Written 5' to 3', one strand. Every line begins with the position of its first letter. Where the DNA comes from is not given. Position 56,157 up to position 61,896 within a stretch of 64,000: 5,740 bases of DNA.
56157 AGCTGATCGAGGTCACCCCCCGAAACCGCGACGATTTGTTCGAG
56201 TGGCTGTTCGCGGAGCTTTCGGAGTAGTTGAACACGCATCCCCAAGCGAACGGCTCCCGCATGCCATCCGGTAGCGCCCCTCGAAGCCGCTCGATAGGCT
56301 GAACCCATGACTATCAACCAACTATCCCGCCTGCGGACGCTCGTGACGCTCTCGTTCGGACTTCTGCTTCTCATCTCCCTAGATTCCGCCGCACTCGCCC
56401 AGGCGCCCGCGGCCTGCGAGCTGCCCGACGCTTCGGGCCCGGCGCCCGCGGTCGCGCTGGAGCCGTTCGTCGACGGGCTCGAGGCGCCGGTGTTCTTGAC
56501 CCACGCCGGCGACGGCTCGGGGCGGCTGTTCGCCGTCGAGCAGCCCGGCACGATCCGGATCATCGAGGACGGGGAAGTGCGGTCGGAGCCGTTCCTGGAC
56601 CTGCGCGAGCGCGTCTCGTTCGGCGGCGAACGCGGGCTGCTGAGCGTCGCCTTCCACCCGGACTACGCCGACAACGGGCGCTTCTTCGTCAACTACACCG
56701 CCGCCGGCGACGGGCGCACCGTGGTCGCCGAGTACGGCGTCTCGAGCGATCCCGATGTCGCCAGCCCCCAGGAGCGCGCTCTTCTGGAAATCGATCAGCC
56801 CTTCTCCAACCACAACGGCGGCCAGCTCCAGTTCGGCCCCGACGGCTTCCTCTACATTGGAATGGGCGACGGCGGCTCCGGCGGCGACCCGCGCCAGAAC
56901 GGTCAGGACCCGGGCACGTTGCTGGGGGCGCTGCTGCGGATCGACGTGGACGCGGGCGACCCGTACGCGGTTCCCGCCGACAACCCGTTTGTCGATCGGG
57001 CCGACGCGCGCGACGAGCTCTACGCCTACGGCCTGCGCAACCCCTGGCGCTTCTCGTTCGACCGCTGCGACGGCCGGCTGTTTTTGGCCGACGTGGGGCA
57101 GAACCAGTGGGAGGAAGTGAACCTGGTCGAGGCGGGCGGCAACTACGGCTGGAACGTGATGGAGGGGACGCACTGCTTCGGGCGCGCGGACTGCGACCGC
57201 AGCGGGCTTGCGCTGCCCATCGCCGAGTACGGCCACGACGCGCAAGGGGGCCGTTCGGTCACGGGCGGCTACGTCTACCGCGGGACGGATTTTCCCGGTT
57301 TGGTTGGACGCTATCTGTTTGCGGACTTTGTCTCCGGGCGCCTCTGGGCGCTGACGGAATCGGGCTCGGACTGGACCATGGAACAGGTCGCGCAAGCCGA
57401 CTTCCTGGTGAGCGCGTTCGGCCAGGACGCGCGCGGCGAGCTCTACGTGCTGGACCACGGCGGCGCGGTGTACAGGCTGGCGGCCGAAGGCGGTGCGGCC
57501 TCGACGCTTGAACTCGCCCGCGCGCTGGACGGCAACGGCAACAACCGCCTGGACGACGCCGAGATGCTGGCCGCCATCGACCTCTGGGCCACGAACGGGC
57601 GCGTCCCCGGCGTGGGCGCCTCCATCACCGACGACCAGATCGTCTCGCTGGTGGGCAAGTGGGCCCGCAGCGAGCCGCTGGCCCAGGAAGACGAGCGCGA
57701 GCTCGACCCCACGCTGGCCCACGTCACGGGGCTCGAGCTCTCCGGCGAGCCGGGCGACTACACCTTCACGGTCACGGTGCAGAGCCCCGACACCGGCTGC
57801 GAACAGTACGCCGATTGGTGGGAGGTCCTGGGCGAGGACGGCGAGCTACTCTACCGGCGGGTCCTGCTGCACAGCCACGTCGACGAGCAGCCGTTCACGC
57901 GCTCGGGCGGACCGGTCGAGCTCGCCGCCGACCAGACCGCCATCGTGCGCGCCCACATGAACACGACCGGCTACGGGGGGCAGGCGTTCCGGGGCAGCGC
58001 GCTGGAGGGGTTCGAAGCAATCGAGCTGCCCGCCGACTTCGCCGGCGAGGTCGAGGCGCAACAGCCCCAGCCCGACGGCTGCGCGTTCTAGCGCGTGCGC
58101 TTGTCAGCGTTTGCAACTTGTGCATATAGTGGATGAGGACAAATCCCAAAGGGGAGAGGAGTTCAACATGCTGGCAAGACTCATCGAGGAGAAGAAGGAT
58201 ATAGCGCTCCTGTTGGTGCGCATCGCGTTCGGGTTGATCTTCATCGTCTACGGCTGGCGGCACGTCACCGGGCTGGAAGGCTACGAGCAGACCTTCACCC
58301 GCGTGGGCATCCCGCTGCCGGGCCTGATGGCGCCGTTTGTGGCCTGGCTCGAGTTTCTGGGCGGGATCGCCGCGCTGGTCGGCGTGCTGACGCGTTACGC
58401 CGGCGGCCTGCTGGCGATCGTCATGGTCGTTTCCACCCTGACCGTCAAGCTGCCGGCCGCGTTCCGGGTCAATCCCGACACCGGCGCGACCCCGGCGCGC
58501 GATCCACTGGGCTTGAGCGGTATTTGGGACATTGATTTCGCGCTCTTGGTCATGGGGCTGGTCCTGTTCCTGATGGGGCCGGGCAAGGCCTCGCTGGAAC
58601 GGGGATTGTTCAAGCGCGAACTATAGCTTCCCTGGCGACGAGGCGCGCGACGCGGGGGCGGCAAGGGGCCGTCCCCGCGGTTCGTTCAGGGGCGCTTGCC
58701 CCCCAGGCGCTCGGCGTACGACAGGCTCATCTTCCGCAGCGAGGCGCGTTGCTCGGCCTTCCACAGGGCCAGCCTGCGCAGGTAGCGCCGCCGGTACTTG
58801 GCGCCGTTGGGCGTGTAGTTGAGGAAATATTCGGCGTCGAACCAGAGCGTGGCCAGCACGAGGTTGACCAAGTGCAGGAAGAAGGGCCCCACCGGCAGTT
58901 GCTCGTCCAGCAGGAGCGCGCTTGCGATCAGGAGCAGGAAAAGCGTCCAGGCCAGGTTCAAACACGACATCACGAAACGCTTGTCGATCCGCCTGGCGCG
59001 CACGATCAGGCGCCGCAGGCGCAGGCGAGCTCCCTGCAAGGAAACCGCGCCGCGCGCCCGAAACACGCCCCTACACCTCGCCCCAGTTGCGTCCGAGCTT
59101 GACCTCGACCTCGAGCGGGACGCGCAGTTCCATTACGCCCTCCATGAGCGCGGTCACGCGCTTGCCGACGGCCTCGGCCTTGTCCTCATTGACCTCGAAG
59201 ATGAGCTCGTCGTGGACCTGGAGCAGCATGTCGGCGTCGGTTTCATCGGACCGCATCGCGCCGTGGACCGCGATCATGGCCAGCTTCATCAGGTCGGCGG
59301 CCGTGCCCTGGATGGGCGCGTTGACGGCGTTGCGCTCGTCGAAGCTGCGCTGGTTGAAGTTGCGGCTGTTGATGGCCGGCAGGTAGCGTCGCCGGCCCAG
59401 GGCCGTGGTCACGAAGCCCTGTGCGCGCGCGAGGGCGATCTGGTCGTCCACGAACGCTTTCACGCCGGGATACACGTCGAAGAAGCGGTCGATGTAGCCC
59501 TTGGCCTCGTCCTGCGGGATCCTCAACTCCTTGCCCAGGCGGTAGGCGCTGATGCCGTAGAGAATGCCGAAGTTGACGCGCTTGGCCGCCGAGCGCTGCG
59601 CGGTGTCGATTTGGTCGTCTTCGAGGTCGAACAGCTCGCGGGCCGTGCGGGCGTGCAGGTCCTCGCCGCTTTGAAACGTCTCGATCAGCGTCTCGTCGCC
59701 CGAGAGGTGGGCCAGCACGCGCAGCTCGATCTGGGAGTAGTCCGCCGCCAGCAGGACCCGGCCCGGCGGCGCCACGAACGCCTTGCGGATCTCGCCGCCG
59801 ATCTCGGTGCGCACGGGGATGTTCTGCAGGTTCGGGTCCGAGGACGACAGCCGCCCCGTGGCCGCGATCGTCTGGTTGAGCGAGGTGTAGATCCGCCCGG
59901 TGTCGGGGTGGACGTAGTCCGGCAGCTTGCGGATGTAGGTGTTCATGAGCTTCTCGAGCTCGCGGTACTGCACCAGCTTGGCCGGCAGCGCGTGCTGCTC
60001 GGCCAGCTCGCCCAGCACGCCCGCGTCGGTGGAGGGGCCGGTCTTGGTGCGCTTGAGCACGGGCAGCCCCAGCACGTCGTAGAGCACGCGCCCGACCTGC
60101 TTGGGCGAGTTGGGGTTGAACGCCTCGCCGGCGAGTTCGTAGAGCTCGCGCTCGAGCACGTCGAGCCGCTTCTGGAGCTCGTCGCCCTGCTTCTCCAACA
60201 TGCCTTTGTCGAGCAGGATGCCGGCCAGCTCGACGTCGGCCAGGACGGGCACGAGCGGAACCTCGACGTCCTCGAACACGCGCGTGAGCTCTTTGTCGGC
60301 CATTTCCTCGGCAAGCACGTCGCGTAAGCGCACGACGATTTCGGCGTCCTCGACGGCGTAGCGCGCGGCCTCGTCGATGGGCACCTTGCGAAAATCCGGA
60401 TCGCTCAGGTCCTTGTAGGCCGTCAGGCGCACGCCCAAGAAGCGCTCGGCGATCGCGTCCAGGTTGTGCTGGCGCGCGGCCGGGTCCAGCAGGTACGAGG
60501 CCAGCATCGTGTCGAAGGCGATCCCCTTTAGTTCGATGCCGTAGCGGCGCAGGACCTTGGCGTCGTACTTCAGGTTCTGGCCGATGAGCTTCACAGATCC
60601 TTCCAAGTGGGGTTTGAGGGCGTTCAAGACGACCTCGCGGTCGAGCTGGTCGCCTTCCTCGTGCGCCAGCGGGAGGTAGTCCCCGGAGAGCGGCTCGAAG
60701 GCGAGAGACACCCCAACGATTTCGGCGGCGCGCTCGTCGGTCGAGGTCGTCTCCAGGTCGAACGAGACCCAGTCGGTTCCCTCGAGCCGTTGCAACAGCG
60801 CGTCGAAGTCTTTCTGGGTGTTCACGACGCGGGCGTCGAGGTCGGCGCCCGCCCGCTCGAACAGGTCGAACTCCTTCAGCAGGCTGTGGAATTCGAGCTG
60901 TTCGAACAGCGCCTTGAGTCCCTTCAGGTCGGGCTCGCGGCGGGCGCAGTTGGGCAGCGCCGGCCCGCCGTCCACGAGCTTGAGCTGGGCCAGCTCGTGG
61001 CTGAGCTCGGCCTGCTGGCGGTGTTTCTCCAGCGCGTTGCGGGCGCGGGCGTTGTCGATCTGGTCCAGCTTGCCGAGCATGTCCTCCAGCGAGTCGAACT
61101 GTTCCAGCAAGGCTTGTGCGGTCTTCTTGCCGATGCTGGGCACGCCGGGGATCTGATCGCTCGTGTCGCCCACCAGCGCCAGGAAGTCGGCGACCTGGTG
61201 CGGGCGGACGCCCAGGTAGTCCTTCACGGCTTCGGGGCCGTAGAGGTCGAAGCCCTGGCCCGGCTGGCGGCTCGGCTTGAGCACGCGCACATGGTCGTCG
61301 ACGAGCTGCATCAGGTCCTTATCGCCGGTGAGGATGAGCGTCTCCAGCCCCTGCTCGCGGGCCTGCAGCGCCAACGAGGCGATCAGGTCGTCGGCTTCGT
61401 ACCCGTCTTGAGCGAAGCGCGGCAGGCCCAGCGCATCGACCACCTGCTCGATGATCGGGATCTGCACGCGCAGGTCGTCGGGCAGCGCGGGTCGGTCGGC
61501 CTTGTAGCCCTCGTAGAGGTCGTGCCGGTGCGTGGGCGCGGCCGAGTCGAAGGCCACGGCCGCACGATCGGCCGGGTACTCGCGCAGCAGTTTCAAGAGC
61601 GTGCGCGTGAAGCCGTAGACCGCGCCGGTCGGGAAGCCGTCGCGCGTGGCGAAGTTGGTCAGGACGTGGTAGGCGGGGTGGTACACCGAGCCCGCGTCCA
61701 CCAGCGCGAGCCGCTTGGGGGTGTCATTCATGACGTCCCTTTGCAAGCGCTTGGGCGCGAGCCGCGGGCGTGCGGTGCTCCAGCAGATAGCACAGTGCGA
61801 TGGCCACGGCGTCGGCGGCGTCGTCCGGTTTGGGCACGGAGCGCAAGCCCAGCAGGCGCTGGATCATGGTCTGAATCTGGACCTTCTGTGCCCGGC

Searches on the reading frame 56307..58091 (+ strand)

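Call 29: search_protein_families(library=pfam, proteins=[window:56307-58091:+])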
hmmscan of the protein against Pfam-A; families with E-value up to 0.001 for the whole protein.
window:56307-58091:+ (594 aa): 1 family
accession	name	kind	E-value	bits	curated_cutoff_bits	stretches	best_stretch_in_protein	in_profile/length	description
PF07995.17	GSDH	-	4.2e-48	164.8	25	1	59-384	2-324/332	Glucose / Sorbosone dehydrogenase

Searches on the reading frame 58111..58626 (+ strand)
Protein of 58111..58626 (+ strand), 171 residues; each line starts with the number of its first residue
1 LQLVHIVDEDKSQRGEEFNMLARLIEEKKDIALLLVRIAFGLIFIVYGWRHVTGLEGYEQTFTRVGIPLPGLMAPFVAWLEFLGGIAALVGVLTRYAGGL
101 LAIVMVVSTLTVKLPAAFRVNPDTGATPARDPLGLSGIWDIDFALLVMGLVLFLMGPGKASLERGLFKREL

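Call 29: search_protein_families(library=pfam, proteins=[window:58111-58626:+])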
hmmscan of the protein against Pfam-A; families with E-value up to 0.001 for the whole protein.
window:58111-58626:+ (171 aa): 2 families
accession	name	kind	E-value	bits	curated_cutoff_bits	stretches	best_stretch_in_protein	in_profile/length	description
PF07681.17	DoxX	-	2.1e-17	64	23.6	1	32-113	1-84/85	DoxX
PF07291.16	MauE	-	1.2e-06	29.3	27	1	30-146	2-121/128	Methylamine utilisation protein MauE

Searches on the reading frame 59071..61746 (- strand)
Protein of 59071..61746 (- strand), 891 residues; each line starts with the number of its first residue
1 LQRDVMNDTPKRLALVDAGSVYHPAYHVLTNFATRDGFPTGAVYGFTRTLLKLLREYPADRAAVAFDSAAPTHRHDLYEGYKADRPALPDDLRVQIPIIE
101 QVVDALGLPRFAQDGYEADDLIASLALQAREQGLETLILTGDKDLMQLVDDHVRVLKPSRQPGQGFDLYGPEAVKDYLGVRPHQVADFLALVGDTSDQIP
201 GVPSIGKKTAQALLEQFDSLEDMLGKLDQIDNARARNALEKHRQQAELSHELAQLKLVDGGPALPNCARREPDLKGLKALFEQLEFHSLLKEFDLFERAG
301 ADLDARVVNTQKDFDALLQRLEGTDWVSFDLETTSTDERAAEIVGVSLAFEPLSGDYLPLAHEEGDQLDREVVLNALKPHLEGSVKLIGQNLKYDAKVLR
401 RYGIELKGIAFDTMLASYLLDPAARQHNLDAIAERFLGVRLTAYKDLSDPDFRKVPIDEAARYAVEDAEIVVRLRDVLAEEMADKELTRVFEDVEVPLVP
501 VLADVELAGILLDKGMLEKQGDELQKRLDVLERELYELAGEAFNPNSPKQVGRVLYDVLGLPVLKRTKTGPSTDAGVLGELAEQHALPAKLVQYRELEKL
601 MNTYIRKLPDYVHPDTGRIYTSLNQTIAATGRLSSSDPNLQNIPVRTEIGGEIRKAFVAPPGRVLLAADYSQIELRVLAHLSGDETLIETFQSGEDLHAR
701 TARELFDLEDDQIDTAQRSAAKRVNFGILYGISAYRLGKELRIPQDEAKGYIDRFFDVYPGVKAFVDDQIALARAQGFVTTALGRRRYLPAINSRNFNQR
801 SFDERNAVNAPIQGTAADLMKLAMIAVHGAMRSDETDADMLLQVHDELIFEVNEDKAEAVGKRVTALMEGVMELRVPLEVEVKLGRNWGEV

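Call 29: search_protein_families(library=pfam, proteins=[window:59071-61746:-])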
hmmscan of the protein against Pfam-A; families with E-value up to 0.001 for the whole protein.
window:59071-61746:- (891 aa): 5 families
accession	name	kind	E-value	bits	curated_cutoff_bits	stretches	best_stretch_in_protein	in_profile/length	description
PF00476.26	DNA_pol_A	-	1.6e-155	518.2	34.3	1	516-890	3-381/381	DNA polymerase family A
PF02739.22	5_3_exonuc_N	-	1.5e-50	171.6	34.3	1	13-176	2-161/164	5'-3' exonuclease, N-terminal resolvase-like domain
PF01612.26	DNA_pol_A_exo1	-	1.1e-29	103.9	23.6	1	306-482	2-172/173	3'-5' exonuclease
PF01367.25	5_3_exonuc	-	9.1e-26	90.6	40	1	180-256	1-77/97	5'-3' exonuclease, C-terminal SAM fold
PF22619.2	DNA_polI_exo1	-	4.9e-10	39.8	27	1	387-436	51-100/140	DNA polymerase I, ribonuclease H-like domain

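Call 71: list_cluster_members(proteins=[P0001, P0005, P0006, window:59071-61746:-, window:5818-6804:+, P0140])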
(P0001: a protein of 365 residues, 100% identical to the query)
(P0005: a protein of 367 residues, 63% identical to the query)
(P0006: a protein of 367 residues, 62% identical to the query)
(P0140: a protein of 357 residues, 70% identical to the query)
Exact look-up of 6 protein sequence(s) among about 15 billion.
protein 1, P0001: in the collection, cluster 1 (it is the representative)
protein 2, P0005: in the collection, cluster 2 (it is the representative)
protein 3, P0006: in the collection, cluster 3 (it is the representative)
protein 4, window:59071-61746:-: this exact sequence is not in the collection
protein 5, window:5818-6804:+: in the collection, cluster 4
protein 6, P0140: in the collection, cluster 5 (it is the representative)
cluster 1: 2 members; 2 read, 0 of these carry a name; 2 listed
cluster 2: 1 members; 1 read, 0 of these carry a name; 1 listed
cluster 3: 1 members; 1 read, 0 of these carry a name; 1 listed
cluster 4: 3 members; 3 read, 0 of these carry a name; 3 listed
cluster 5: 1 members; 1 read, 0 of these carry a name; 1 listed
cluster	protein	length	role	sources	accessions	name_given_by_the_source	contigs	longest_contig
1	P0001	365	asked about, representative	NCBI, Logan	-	-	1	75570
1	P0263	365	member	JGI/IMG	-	-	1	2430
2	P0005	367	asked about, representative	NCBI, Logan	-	-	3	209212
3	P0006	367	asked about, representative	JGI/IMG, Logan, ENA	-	-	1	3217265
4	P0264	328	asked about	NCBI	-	-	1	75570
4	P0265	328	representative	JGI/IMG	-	-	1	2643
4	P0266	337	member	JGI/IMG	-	-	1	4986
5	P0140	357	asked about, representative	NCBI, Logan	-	-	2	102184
